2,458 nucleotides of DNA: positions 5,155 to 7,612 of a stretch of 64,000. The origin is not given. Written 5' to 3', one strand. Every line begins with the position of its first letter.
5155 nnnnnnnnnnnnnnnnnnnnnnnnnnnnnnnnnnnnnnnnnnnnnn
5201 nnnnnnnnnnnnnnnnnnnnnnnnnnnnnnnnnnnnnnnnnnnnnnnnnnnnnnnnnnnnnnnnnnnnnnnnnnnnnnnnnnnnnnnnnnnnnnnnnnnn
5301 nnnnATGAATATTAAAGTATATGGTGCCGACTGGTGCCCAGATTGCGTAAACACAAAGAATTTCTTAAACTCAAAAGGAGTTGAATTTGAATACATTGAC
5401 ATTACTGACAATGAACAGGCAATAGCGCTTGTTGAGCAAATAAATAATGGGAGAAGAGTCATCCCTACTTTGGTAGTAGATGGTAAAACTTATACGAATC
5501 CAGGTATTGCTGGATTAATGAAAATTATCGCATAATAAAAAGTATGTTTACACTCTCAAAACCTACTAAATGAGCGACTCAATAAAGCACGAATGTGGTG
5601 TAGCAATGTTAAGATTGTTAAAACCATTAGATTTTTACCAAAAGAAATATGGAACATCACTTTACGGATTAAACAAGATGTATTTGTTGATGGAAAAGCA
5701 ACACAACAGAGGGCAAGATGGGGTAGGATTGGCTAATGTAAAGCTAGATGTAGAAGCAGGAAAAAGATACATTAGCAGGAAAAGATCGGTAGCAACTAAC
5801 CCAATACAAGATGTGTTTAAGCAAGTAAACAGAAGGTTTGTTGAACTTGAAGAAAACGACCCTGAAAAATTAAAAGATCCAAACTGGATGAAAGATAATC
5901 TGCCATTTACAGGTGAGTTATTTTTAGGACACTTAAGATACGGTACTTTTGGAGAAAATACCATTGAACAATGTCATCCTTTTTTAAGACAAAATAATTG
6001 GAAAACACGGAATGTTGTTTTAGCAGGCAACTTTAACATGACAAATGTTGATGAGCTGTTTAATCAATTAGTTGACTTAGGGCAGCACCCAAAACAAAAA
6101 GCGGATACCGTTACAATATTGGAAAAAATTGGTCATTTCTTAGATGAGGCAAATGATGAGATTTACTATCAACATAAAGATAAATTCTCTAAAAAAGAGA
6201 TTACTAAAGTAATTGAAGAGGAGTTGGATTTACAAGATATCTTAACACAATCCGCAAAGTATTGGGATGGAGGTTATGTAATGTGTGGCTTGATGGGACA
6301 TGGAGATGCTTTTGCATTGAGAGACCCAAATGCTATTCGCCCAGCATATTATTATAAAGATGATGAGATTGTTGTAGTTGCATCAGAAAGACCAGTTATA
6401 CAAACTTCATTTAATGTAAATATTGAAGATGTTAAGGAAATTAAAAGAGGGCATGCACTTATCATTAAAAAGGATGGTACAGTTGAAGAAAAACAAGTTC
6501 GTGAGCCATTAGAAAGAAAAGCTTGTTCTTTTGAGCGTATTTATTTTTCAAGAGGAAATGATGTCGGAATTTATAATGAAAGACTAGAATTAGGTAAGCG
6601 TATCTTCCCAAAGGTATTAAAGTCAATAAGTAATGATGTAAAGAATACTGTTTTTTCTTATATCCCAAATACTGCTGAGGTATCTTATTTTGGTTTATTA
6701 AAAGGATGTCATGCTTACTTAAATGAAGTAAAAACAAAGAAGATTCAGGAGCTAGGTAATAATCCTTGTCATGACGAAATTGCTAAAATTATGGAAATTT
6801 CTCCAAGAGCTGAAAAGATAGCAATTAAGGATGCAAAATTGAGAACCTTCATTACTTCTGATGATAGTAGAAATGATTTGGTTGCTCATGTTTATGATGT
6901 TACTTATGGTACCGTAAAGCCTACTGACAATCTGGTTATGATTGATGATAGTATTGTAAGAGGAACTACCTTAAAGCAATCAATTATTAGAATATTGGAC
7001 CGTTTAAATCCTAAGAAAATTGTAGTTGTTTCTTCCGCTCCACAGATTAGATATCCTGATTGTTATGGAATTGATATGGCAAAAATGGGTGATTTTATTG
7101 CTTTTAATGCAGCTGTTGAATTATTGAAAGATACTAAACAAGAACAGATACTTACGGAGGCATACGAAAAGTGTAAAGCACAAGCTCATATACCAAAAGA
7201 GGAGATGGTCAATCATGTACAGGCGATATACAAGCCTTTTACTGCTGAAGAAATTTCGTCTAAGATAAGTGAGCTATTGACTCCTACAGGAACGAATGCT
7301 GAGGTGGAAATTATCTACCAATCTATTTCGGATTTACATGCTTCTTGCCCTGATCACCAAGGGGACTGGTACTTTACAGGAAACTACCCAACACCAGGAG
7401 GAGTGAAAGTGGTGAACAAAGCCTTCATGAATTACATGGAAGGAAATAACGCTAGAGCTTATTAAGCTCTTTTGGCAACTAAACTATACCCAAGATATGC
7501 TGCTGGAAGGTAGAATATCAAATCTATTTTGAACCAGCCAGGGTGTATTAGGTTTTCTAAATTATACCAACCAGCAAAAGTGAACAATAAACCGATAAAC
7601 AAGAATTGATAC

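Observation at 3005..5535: Translationally coupled four-gene module: GAD/CSAD-type PLP decarboxylase, permuted-papain-like protein, 89-aa CxxC protein and CPDC glutaredoxin-like protein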

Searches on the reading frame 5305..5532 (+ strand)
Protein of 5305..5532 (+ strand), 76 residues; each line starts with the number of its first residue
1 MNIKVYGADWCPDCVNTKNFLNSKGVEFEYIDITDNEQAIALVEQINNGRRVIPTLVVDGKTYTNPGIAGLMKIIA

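Call 3: search_protein_families(library=pfam, proteins=[window:5305-5532:+], max_evalue=1)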
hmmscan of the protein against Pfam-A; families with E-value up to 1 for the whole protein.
window:5305-5532:+ (76 aa): 10 families
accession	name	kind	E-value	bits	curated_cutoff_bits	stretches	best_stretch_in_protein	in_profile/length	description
PF00462.30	Glutaredoxin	-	8.4e-15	55.2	22.9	1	3-61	1-58/60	Glutaredoxin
PF14595.12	Thioredoxin_9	-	6.2e-06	26.6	25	1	2-61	44-106/129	Thioredoxin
PF13192.12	Thioredoxin_3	-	3.9e-05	24.1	24.8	1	1-62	1-59/76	Thioredoxin domain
PF13417.12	GST_N_3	-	0.00082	20.1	22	1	6-63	2-57/75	Glutathione S-transferase, N-terminal domain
PF07315.17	DUF1462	-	0.0019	18.9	25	1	23-65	35-80/93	Protein of unknown function (DUF1462)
PF13409.12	GST_N_2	-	0.0037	18.3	25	1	10-64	1-58/70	Glutathione S-transferase, N-terminal domain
PF06110.17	TXD17-like_Trx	-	0.04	14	23.1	1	7-21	34-48/119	Thioredoxin domain-containing protein 17-like, thioredoxin domain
PF04908.21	SH3BGR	-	0.049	14.3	21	1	17-44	23-50/99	SH3-binding, glutamic acid-rich protein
PF05768.20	Glrx-like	-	0.077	13.8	26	1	3-60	2-57/77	Glutaredoxin-like domain (DUF836)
PF02798.26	GST_N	-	0.17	12.7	20.9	1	2-62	2-63/76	Glutathione S-transferase, N-terminal domain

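Call 4: search_protein_families(library=ncbifam, proteins=[window:5305-5532:+], max_evalue=1)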
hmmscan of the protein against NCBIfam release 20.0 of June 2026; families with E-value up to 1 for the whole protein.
window:5305-5532:+ (76 aa): 21 families
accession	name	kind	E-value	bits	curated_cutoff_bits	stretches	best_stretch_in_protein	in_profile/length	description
TIGR02200.1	GlrX_actino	hypoth_equivalog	8.5e-20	71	89.5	1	3-72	2-72/77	mycoredoxin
TIGR02196.1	GlrX_YruB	hypoth_equivalog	2.3e-16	60.1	88.55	1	3-61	2-59/74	glutaredoxin-like protein, YruB-family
NF041212.1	Uxx_star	subfamily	3.6e-12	46.4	66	1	3-61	1-59/70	Uxx-star family glutaredoxin-like (seleno)protein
TIGR02181.1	GRX_bact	equivalog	1.6e-09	37.9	90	1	3-61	1-59/80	glutaredoxin 3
NF047338.1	gluta_UXX_star_3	exception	6.3e-09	35.8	97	1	5-62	3-60/70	UXX-star (seleno)protein family 3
NF041114.2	gluta_UXX_star_1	equivalog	1.7e-08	34.5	72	1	4-62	2-60/70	UXX-star selenoprotein family 1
TIGR02194.1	GlrX_NrdH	subfamily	2.6e-08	34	85.75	1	3-61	1-57/72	glutaredoxin-like protein NrdH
NF041211.1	gluta_UXX_star_2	equivalog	4.5e-08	33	100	1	5-61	3-59/71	UXX-star (seleno)protein family 2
NF007923.0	PRK10638.1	equivalog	8.5e-08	32.2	129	1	2-61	3-61/83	glutaredoxin 3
NF045501.1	HUGP_GUXX-star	exception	3.7e-07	29.9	325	1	4-61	168-225/236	HUGP/GUXX-star fusion selenoprotein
NF007657.0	PRK10329.1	equivalog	1.5e-05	25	131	1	1-59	1-57/81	glutaredoxin-like protein NrdH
TIGR02190.1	GlrX-dom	hypoth_equivalog_domain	1.7e-05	24.7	99.3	1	3-62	10-67/79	glutaredoxin-family domain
TIGR01617.1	arsC_related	subfamily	0.0004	20.6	75.05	1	3-40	1-38/117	Spx/MgsR family RNA polymerase-binding regulatory protein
TIGR02180.1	GRX_euk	equivalog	0.00046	20.3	87.25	1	5-62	3-64/84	glutaredoxin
NF008401.0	PRK11200.1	equivalog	0.00083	19.5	84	1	1-61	1-67/87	GrxA family glutaredoxin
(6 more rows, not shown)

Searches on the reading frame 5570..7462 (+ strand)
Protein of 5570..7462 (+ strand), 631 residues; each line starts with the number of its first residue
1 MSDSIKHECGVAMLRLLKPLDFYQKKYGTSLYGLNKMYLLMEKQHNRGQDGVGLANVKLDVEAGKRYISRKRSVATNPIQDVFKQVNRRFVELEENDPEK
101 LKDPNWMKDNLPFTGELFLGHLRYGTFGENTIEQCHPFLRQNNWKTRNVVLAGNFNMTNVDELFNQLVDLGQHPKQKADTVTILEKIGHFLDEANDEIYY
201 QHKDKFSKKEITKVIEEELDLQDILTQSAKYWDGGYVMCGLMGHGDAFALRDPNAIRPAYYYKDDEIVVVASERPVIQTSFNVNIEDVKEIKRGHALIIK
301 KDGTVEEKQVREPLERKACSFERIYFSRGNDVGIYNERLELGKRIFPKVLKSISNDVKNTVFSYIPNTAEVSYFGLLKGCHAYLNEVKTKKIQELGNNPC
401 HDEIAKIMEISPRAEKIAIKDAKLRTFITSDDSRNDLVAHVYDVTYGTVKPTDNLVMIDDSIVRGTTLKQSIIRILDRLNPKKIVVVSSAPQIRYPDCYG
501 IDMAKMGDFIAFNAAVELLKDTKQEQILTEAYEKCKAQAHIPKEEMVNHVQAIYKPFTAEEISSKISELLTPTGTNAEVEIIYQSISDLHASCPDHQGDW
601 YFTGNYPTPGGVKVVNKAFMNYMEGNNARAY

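Call 3: search_protein_families(library=pfam, proteins=[window:5570-7462:+], max_evalue=1)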
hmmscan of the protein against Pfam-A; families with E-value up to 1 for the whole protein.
window:5570-7462:+ (631 aa): 7 families
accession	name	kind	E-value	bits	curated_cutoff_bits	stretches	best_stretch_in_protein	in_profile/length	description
PF13522.11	GATase_6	-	3.9e-06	27.4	27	1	114-185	9-75/130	Glutamine amidotransferase domain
PF13537.11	GATase_7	-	4.8e-05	23.8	25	1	227-277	69-121/123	Glutamine amidotransferase domain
PF13230.11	GATase_4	-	0.00054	19.4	23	1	111-164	67-118/272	Glutamine amidotransferases class-II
PF00310.26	GATase_2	-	0.003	16.8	19.9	1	216-300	312-395/420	Glutamine amidotransferases class-II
PF15609.12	PRTase_2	-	0.057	13.4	28.8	1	443-488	110-155/188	Phosphoribosyl transferase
PF04539.22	Sigma70_r3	-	0.08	13.5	25.3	1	384-413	6-35/78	Sigma-70 region 3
PF17951.6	FAS_meander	-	0.14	12.4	23.1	1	67-98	30-61/146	Fatty acid synthase meander beta sheet domain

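Call 4: search_protein_families(library=ncbifam, proteins=[window:5570-7462:+], max_evalue=1)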
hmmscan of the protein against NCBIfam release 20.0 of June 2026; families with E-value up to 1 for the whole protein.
window:5570-7462:+ (631 aa): 6 families
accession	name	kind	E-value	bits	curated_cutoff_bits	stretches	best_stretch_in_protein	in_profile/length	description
TIGR01134.1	purF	equivalog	4.5e-35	121.8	350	2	114-349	63-267/432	amidophosphoribosyltransferase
NF001484.0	PRK00331.1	subfamily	0.0012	17.3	381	1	110-196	60-142/601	isomerizing glutamine--fructose-6-phosphate transaminase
NF008379.0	PRK11174.1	equivalog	0.0047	15.6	684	1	115-219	269-355/588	heme ABC transporter permease/ATP-binding protein CydD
TIGR01536.1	asn_synth_AEB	equivalog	0.017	14.1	267.1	1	227-286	115-175/517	asparagine synthase (glutamine-hydrolyzing)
NF047935.1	antiphage_GapS6a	subfamily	0.063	13.6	90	0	201-230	53-82/104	GapS6a family protein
NF033535.1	lass_lactam_cya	exception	0.071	11.6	525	1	248-283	136-171/668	lasso peptide isopeptide bond-forming cyclase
